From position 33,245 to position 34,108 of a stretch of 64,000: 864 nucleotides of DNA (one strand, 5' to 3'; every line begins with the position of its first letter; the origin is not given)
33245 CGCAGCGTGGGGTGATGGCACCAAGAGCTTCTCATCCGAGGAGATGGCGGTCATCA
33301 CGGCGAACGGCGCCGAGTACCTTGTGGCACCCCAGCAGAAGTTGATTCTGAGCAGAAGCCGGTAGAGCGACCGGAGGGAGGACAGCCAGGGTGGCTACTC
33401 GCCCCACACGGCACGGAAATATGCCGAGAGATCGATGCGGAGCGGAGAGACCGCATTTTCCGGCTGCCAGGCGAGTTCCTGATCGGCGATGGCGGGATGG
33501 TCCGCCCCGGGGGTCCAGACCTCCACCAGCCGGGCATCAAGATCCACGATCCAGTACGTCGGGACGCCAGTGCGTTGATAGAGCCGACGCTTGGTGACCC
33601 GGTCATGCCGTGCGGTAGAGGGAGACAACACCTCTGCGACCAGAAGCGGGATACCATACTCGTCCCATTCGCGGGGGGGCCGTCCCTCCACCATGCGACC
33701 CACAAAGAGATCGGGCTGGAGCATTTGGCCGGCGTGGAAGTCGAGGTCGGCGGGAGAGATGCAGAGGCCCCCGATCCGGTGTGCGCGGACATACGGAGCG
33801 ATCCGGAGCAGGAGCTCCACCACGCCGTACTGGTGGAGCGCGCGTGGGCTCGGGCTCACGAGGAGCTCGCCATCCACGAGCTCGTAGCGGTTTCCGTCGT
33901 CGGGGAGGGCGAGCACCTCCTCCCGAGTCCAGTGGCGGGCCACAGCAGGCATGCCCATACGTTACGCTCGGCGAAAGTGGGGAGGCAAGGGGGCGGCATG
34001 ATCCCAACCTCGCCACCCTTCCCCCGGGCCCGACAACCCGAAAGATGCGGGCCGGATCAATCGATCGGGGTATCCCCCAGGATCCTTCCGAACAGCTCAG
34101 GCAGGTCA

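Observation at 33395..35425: Tandem triplication of Uma2-family endonuclease genes with mosaic conservation and a dead middle copy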

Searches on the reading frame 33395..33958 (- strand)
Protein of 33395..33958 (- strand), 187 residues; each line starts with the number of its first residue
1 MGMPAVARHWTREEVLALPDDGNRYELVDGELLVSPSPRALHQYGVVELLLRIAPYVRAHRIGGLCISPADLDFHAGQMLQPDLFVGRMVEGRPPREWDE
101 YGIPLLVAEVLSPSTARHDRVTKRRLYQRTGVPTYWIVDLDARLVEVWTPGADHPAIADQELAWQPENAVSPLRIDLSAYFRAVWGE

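Call 8: search_protein_families(library=pfam, proteins=[window:33395-33958:-])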
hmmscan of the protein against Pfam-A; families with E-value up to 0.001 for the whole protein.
window:33395-33958:- (187 aa): 1 family
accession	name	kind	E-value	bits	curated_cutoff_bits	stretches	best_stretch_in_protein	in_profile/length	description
PF05685.18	Uma2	-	7.5e-31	107.4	27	1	13-154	2-145/172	Putative restriction endonuclease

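Call 28: search_protein_families(library=padloc, proteins=[window:33395-33958:-], max_evalue=0.1)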
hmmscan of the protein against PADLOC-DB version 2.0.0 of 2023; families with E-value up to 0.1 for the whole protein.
window:33395-33958:- (187 aa): 5 families
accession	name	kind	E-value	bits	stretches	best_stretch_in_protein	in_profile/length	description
PDLC04832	PDC-S03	-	9.3e-25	85.5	1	13-153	12-155/188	-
PDLC04833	PDC-S03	-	3e-20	70.6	1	3-149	16-170/207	-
PDLC04834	PDC-S03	-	6.7e-12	43.5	1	78-146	80-146/184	-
PDLC04835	PDC-S03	-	5.6e-09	33.9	2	106-142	113-148/207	-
PDLC00751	Effector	-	0.016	12.3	1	48-97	453-502/530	Endonuclease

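Call 29: search_protein_families(library=ncbifam, proteins=[window:33395-33958:-], max_evalue=0.1)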
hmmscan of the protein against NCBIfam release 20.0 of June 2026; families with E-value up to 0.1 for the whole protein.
window:33395-33958:- (187 aa): 0 families

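Call 46: find_encoding_contigs(protein=window:33395-33958:-, flank=3000, max_places=6)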
Protein window:33395-33958:- (187 aa): no gene with exactly this product is on record in the collection.
